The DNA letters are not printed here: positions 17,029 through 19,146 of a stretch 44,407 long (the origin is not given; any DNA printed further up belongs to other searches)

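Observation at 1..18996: GH88 plus GH78-like locus with no recognisable polysaccharide lyase; several unknown secreted proteins are lyase candidates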

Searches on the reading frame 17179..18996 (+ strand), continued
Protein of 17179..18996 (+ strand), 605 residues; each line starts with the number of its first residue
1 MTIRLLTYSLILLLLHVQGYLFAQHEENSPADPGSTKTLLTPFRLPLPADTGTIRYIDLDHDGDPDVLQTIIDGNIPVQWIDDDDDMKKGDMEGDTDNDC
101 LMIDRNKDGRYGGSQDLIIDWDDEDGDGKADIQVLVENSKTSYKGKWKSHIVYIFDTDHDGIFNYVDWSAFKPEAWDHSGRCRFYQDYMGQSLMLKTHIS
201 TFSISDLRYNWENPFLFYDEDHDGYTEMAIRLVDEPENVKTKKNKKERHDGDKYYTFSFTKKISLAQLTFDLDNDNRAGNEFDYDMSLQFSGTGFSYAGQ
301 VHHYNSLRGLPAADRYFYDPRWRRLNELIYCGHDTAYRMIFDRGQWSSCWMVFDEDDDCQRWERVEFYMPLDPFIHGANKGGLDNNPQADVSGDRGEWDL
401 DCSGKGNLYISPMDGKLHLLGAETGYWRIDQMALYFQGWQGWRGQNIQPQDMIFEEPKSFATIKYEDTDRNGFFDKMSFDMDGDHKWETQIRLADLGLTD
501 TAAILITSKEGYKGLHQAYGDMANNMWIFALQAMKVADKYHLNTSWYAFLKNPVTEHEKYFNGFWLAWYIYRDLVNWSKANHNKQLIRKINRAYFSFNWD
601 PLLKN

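Call 72: search_protein_families(library=pfam, proteins=[L160:938-3691:+, L160:4430-6379:+, L160:8387-9970:+, L160:13296-14408:+, L160:14405-16351:+, L160:16363-18102:+, L160:18113-19216:+, L110:11927-12832:+, L110:13490-14524:+, L110:19340-20932:+], max_evalue=0.001)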
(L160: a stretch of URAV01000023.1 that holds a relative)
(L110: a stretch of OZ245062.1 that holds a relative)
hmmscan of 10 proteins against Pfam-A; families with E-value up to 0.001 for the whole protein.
L160:938-3691:+ (917 aa): 3 families
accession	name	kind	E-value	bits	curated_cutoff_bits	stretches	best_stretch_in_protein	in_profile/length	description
PF02837.24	Glyco_hydro_2_N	-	3.9e-14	53.4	28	1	30-160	4-133/169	Glycosyl hydrolases family 2, sugar binding domain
PF00703.27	Glyco_hydro_2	-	3.1e-12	47.6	23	1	197-307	1-109/109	Glycosyl hydrolases family 2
PF02836.23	Glyco_hydro_2_C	-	7.4e-05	22.5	21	1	309-452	1-156/302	Glycosyl hydrolases family 2, TIM barrel domain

L160:4430-6379:+ (649 aa): 2 families
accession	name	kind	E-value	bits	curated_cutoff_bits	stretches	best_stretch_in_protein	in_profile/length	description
PF07940.18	Hepar_II_III_C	-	3.6e-21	76.2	24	1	400-523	6-145/237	Heparinase II/III-like, C-terminal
PF05426.18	Alginate_lyase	-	3.2e-06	27.3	22.2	1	136-313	66-250/275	Alginate lyase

L160:8387-9970:+ (527 aa): 1 family
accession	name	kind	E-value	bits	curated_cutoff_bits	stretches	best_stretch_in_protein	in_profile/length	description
PF14587.12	Glyco_hydr_30_2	-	6.7e-127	424.2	27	1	23-383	3-364/364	O-Glycosyl hydrolase family 30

L160:13296-14408:+ (370 aa): 1 family
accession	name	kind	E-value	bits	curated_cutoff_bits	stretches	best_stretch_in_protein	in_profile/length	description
PF07470.19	Glyco_hydro_88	-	1.4e-91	307.5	26.6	1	33-366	1-351/352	Glycosyl Hydrolase Family 88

L160:14405-16351:+ (648 aa): 2 families
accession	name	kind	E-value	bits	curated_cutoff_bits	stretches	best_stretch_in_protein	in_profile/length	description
PF02057.21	Glyco_hydro_59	-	9.3e-106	353.8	27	1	34-340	1-294/294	Glycosyl hydrolase family 59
PF21708.4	Glyco_hydro_59_C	-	3.8e-08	34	27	1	478-643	1-173/175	Galactocerebrosidase, C-terminal lectin domain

L160:16363-18102:+ (579 aa): 0 families

L160:18113-19216:+ (367 aa): 1 family
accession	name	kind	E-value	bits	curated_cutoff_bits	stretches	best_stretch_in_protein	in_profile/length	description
PF00480.26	ROK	-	9.6e-23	81.6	22.9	1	11-285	2-260/294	ROK family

L110:11927-12832:+ (301 aa): 1 family
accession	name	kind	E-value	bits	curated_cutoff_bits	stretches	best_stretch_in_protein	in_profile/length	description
PF16153.10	DUF4861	-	2.4e-75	254.3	22.3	1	22-300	94-375/380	Domain of unknown function (DUF4861)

L110:13490-14524:+ (344 aa): 2 families
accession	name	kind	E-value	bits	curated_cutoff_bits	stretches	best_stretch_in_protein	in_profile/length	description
PF00294.29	PfkB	-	4.7e-34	118.5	25.8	1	3-315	2-289/302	pfkB family carbohydrate kinase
PF14529.12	Exo_endo_phos_2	-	0.00012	22.3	27.4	0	143-191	15-63/117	Endonuclease-reverse transcriptase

L110:19340-20932:+ (530 aa): 2 families
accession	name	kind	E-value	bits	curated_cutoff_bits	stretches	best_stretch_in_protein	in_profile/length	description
PF21294.4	Polysacc_lyase_14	-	4.6e-43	147.9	27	1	315-519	6-215/215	Polysaccharide lyase 14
PF01522.26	Polysacc_deac_1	-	9.3e-33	113.3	23.1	1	53-174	5-123/124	Polysaccharide deacetylase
